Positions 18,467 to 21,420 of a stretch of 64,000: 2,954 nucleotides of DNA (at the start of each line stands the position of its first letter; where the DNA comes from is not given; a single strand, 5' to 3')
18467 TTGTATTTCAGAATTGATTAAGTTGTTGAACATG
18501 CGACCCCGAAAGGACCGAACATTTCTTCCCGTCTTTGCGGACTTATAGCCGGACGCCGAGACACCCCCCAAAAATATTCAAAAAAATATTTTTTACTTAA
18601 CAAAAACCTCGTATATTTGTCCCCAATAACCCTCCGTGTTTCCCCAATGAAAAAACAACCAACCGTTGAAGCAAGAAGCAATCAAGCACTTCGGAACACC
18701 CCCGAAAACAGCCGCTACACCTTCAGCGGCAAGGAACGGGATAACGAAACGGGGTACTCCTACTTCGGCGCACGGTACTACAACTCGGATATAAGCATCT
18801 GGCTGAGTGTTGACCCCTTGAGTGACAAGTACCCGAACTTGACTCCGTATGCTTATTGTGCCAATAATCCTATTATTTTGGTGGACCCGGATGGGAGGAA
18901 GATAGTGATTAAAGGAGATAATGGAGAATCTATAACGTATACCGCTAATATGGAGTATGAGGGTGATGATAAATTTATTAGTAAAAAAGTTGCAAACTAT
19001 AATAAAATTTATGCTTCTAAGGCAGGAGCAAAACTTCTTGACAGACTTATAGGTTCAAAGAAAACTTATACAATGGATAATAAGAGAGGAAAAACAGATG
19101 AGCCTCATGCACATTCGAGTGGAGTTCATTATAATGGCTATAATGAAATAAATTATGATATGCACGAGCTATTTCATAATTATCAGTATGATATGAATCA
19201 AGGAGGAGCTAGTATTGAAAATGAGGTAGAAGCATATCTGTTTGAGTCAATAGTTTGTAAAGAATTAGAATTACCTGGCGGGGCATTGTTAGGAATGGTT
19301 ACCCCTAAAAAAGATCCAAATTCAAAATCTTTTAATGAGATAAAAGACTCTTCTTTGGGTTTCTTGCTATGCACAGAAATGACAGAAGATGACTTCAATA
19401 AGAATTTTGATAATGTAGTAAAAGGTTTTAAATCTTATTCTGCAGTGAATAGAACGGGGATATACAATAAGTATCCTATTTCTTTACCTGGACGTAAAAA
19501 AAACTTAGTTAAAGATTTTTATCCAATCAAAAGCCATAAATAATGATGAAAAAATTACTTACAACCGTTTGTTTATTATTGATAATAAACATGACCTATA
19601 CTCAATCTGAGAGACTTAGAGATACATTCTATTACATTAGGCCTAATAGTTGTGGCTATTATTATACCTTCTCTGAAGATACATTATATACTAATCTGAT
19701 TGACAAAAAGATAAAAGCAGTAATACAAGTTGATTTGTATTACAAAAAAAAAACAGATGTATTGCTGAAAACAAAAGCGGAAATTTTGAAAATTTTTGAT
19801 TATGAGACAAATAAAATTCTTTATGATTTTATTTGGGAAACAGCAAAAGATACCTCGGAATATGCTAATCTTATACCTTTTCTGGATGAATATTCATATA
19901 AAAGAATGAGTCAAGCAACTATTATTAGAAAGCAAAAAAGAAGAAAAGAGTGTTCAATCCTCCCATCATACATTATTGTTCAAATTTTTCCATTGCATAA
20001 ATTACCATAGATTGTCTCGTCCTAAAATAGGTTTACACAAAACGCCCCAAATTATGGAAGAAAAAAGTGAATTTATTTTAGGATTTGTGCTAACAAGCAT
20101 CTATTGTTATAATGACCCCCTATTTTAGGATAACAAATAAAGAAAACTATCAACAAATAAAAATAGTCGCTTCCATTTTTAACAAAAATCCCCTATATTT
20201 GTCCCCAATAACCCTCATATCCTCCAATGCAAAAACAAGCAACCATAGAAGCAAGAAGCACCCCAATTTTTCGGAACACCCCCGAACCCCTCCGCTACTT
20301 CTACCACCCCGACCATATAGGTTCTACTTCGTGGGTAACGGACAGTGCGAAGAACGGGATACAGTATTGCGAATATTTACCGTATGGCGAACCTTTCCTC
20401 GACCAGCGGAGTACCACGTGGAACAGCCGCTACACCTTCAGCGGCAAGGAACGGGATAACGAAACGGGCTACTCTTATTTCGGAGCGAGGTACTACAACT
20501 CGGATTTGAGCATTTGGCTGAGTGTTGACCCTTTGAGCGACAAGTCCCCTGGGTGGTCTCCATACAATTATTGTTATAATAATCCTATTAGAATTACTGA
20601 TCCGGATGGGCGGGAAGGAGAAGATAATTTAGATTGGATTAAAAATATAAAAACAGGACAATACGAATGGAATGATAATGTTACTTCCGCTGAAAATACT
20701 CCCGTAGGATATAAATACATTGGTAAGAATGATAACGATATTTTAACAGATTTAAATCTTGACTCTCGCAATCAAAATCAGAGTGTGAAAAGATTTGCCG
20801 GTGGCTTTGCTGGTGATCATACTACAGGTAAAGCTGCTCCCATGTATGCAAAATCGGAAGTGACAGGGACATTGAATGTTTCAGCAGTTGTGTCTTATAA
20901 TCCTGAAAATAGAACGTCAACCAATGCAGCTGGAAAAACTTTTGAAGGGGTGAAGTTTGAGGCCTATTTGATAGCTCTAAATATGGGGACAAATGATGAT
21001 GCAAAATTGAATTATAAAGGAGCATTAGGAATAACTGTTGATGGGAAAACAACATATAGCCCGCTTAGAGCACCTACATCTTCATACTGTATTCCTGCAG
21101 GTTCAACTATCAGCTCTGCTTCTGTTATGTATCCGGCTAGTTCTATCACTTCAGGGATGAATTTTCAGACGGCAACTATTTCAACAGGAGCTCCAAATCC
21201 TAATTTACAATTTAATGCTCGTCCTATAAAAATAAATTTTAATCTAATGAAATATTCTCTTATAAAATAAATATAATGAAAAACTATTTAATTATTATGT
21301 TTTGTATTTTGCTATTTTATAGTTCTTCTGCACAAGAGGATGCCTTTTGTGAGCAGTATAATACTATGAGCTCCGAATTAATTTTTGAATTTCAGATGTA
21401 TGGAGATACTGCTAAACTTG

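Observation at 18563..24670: Array of promoter-bearing Rhs-core/toxin-immunity cassettes with no full-length rhs gene and no recombinase in the island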

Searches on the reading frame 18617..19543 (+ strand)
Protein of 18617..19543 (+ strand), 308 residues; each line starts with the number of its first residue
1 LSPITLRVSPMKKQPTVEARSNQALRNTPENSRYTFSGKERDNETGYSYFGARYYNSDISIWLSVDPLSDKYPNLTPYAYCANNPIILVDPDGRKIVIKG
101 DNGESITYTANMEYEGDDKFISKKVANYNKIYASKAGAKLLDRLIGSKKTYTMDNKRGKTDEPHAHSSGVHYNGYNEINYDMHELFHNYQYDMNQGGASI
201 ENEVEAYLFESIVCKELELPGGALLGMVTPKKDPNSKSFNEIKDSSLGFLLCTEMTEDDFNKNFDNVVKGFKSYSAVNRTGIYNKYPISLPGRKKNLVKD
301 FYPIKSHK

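Call 5: search_protein_families(library=pfam, proteins=[window:18617-19543:+], max_evalue=0.01)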
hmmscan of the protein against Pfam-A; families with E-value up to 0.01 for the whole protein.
window:18617-19543:+ (308 aa): 0 families

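Call 6: search_protein_families(library=ncbifam, proteins=[window:18617-19543:+], max_evalue=0.01)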
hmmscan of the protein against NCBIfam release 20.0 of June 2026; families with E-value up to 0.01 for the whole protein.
window:18617-19543:+ (308 aa): 1 family
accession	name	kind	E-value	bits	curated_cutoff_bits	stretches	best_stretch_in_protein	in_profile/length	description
TIGR03696.1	Rhs_assc_core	domain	1.7e-18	66.9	32.5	1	30-93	13-75/76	RHS repeat-associated core domain-containing protein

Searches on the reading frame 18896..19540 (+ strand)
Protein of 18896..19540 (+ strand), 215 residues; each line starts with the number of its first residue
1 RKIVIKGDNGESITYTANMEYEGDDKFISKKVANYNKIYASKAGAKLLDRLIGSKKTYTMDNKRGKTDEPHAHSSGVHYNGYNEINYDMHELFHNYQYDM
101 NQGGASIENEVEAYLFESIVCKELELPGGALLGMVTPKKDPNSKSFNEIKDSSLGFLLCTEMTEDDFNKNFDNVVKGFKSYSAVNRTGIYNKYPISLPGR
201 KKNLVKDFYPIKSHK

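Call 43: search_protein_families(library=pfam, proteins=[window:18896-19540:+], max_evalue=10)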
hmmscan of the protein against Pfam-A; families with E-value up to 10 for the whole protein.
seq(215 aa): 1 family
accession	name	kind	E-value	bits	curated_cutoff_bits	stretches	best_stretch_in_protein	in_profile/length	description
PF14891.12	Peptidase_M91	-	0.063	14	25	1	18-90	4-80/176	Effector protein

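Call 44: search_solved_structures(query=window:18896-19540:+, max_evalue=10)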
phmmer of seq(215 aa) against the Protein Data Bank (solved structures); distinct sequences matched with E-value up to 10: 2.
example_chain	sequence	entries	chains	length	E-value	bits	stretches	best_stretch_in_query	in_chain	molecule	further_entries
7esk_A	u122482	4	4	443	0.66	13.1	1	34-125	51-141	L-Rhamnose-alpha-1,4-D-glucuronate lyase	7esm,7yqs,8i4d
7esl_A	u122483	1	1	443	0.66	13.1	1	34-125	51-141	L-rhamnose-alpha-1,4-D-glucuronate lyase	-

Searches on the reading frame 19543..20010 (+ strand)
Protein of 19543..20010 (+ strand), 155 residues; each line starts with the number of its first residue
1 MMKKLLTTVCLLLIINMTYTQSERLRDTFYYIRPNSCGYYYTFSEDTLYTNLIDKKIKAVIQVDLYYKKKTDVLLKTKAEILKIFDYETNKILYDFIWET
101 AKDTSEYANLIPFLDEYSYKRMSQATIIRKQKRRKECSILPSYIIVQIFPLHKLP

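Call 5: search_protein_families(library=pfam, proteins=[window:19543-20010:+], max_evalue=0.01)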
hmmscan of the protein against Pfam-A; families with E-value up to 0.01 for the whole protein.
window:19543-20010:+ (155 aa): 0 families

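Call 6: search_protein_families(library=ncbifam, proteins=[window:19543-20010:+], max_evalue=0.01)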
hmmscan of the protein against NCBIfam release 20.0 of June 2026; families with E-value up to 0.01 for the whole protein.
window:19543-20010:+ (155 aa): 0 families

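Call 43: search_protein_families(library=pfam, proteins=[window:19543-20010:+], max_evalue=10)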
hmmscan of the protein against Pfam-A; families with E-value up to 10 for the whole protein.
window:19543-20010:+ (155 aa): 0 families

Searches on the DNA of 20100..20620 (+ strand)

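Call 67: search_dna_similar(query=window:20100-20620:+, collection=plasmids, mode=distant, max_rows=10)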
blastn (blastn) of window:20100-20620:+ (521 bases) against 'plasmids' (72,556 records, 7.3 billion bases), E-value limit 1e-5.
No match.

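Call 68: search_dna_similar(query=window:20100-20620:+, collection=phages, mode=distant, max_rows=10)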
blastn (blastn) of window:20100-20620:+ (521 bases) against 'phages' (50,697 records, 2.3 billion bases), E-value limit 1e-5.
No match.

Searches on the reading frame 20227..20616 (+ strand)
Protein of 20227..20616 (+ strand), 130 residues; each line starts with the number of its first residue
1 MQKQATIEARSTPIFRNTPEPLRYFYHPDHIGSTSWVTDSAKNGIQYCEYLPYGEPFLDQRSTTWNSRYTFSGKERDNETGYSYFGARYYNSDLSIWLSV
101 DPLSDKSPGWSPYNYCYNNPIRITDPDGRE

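Call 10: find_homologous_proteins(query=window:20227-20616:+, max_evalue=0.00001)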
Query seq(130 aa) (130 aa): 254 proteins with E <= 0.00001 among 260 candidates; the best 120 are listed.
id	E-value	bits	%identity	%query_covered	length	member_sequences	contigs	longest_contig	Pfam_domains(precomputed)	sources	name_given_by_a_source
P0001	7.8e-62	225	68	100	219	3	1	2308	-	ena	-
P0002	1.9e-59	218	82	85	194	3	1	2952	PF25023.2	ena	-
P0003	5.2e-58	213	68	92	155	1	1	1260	-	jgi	jgi:RHS repeat-associated protein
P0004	1.1e-57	212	79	84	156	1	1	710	PF25023.2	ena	-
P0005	4.9e-46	174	67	85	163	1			PF25023.2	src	-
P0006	6.1e-46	174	67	85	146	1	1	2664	PF25023.2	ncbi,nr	ncbi:MAG: RHS repeat-associated core domain-containing protein, partial [Candidatus Moranbacteria ba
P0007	3.2e-45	172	65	89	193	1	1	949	PF25023.2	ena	-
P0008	9.4e-45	170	63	88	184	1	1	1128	PF25023.2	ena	-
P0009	3.5e-44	168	57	98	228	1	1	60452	-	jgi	jgi:RHS repeat-associated protein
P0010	5.2e-44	168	61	96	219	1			PF25023.2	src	-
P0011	7.4e-44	167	66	81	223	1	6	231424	PF25023.2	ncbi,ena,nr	ncbi:MAG: RHS repeat-associated core domain-containing protein [Bacteroidales bacterium]|nr:RHS repe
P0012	1.1e-43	167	70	82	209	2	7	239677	PF25023.2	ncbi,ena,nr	ncbi:MAG: RHS repeat-associated core domain-containing protein [Bacteroidales bacterium]|nr:RHS repe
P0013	2.8e-43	165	63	87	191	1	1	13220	-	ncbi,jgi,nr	ncbi:MAG: hypothetical protein LBK03_05075 [Bacteroidales bacterium]|jgi:RHS repeat-associated prote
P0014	9.4e-41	157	62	90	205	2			-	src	-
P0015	5.3e-40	155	57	88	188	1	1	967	-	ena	-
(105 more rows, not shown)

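Call 14: find_encoding_contigs(protein=P0001, flank=10000, max_places=6)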
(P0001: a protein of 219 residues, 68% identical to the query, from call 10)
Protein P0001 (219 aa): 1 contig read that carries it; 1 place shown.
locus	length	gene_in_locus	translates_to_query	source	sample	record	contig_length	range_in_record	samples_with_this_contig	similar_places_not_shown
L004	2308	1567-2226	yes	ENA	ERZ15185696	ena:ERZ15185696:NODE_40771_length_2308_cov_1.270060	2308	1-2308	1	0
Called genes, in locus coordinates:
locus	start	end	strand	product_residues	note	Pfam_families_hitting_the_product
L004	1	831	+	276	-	?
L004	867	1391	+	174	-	-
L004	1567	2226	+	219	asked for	-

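Call 31: search_protein_representatives(protein=window:20227-20616:+)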
Query: 130 residues. Proteins with E-value up to 0.001 (for the whole library): 127539; up to 1e-10: 22819; up to 1e-30: 1204. The best 150 are listed.
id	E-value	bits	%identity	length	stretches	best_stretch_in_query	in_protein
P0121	8.7e-86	301.4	100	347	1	1-130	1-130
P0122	6.6e-73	259.6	87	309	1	1-130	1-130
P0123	6.6e-67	240.2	81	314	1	1-129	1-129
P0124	2.4e-62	225.4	84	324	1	17-130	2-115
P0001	2.5e-62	225.4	80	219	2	53-130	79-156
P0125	1.7e-60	219.4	80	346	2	52-129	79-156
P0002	5.9e-60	217.7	82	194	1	20-130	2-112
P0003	1.6e-58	213.0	81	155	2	53-121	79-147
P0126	7.3e-58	210.9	82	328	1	21-129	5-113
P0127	3.1e-55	202.4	80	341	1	23-129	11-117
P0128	8.9e-49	181.4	68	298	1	20-130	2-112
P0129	9.1e-49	181.4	69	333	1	21-130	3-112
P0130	2.5e-48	180.0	68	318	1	20-130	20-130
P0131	2.5e-48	179.9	67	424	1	18-129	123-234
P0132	3.6e-48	179.5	69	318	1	20-129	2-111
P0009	1.1e-44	168.1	64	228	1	18-130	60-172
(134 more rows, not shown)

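Call 34: find_encoding_contigs(protein=P0122, flank=10000, max_places=4)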
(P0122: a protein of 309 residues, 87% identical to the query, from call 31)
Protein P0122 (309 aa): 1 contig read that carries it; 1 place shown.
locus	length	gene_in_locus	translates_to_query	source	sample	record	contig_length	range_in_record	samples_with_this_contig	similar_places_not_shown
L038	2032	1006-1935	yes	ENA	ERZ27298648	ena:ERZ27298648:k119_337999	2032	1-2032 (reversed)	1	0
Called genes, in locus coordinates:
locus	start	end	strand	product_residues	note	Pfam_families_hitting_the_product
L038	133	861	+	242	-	-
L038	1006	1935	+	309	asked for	-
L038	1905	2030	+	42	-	?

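Call 56: find_encoding_contigs(protein=P0012, flank=10000, max_places=2)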
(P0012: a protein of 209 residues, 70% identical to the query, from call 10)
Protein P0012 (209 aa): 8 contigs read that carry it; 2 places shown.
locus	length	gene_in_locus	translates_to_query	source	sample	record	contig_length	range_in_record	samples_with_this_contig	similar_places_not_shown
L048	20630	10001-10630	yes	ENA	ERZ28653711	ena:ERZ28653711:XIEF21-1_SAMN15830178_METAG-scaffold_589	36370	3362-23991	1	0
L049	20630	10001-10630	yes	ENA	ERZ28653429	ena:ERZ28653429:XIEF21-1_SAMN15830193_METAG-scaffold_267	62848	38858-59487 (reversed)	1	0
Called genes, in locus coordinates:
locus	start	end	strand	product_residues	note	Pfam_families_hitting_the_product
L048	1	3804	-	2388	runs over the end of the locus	?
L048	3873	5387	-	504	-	PF26628:DUF8202, PF18962:Por_Secre_tail (weak)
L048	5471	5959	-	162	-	-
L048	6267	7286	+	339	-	PF04397:LytTR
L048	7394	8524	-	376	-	PF13102:Phage_int_SAM_5 (weak), PF00589:Phage_integrase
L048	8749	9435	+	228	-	-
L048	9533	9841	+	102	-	-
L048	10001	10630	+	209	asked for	PF25023:TEN_YD-shell (weak)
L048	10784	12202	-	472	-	-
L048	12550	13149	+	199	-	PF00297:Ribosomal_L3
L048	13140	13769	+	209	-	PF00573:Ribosomal_L4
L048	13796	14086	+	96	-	PF00276:Ribosomal_L23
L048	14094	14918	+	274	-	PF00181:Ribosomal_L2_N, PF03947:Ribosomal_L2_C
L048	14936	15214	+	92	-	PF00203:Ribosomal_S19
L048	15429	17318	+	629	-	-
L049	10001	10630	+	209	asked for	PF25023:TEN_YD-shell (weak)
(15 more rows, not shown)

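Call 57: find_encoding_contigs(protein=P0009, flank=10000, max_places=2)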
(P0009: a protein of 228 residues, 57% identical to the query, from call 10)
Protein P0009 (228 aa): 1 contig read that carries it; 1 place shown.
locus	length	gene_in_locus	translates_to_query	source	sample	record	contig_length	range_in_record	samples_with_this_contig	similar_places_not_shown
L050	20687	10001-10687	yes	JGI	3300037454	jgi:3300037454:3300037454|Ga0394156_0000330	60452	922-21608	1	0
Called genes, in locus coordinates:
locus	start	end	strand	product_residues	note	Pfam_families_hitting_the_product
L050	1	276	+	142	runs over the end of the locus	PF04237:YjbR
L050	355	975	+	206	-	-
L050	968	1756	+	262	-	PF08843:AbiEii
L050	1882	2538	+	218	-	PF00132:Hexapep, PF14602:Hexapep_2 (weak)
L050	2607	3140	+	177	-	PF00132:Hexapep, PF14602:Hexapep_2 (weak)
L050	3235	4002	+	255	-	PF02525:Flavodoxin_2, PF03358:FMN_red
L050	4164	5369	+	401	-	PF01637:ATPase_2 (faint), PF13173:AAA_14, PF13635:DUF4143 (weak)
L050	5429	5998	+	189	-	-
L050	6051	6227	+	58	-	-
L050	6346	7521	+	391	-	PF01613:Flavin_Reduct, PF23458:DUF7130 (faint), PF21349:RUBY_RBDX, PF00210:Ferritin (faint), PF02915:Rubrerythrin, PF21349:RUBY_RBDX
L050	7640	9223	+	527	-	-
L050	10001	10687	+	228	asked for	-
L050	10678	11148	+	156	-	-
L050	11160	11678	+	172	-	-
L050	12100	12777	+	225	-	PF13505:OMP_b-brl (weak), PF13568:OMP_b-brl_2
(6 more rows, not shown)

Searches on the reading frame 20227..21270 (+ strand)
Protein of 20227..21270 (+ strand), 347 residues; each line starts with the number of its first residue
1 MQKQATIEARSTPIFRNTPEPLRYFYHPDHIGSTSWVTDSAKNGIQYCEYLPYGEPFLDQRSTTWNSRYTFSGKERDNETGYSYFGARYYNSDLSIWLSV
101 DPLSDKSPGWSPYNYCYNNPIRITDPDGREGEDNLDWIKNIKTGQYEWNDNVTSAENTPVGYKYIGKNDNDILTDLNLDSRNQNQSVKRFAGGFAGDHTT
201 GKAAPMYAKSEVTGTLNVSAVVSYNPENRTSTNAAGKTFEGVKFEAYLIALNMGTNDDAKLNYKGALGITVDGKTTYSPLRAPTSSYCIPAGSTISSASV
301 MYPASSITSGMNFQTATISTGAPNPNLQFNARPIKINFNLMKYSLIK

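Call 5: search_protein_families(library=pfam, proteins=[window:20227-21270:+], max_evalue=0.01)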
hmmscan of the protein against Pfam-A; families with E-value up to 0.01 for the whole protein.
window:20227-21270:+ (347 aa): 0 families

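Call 6: search_protein_families(library=ncbifam, proteins=[window:20227-21270:+], max_evalue=0.01)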
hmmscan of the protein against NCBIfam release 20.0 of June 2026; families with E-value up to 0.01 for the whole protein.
window:20227-21270:+ (347 aa): 2 families
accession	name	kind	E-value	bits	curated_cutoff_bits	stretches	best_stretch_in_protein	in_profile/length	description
TIGR03696.1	Rhs_assc_core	domain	4.6e-19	68.7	32.5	1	50-128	1-75/76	RHS repeat-associated core domain-containing protein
NF041261.1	RHS_core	equivalog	1.3e-06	26.5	2000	1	18-127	1152-1259/1261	RHS element core protein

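Call 13: find_encoding_contigs(protein=window:20227-21270:+, flank=10000, max_places=6)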
Protein window:20227-21270:+ (347 aa): no gene with exactly this product is on record in the collection.

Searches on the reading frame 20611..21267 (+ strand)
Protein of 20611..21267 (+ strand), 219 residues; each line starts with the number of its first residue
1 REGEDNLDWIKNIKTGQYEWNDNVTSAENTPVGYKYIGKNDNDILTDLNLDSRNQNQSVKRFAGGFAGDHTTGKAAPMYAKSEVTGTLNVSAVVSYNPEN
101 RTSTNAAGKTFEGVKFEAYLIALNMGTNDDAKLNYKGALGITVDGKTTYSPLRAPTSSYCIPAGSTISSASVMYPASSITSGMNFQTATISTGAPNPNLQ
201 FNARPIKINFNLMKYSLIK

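Call 43: search_protein_families(library=pfam, proteins=[window:20611-21267:+], max_evalue=10)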
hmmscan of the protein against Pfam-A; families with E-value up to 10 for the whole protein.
seq(219 aa): 1 family
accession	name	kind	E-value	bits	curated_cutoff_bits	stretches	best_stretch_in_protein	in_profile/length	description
PF21456.2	Gp7_6th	-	0.33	11.8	27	1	11-58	25-72/93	Baseplate wedge protein gp7, domain VI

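Call 58: find_homologous_proteins(query=window:20611-21267:+, max_evalue=0.001)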
Query window:20611-21267:+ (219 aa): 1 proteins with E <= 0.001 among 175 candidates.
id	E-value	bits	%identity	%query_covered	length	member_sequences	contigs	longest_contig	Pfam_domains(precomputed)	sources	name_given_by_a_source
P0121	1.0e-139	481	100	100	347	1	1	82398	-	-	-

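Call 64: predict_structure(protein=window:20611-21267:+)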
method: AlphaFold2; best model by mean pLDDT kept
length: 219 residues; sequences in the alignment: 1
mean_pLDDT: 31.5   pTM: 0.25
mean pLDDT of the five models: 31.5, 30.8, 30.3, 26.6, 26.5
residues with pLDDT >= 90: 0; 70-90: 0; 50-70: 0; < 50: 219
segments of 3 or more residues with pLDDT < 50: 1-219
pLDDT, mean of each block of 10 residues (from residue 1): 29 33 29 28 28 25 28 30 30 29 30 28 28 36 47 41 44 33 25 30 33 27
secondary structure, 60 per line:
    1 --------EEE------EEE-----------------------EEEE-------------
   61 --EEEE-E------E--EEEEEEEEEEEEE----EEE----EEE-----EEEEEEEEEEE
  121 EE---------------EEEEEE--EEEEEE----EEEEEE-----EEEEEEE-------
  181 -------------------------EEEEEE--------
elements in order: E9-11 E18-20 E44-47 E63-66 E78-90 E95-97 E102-104 E110-122 E138-143 E146-151 E156-161 E167-173 E206-211
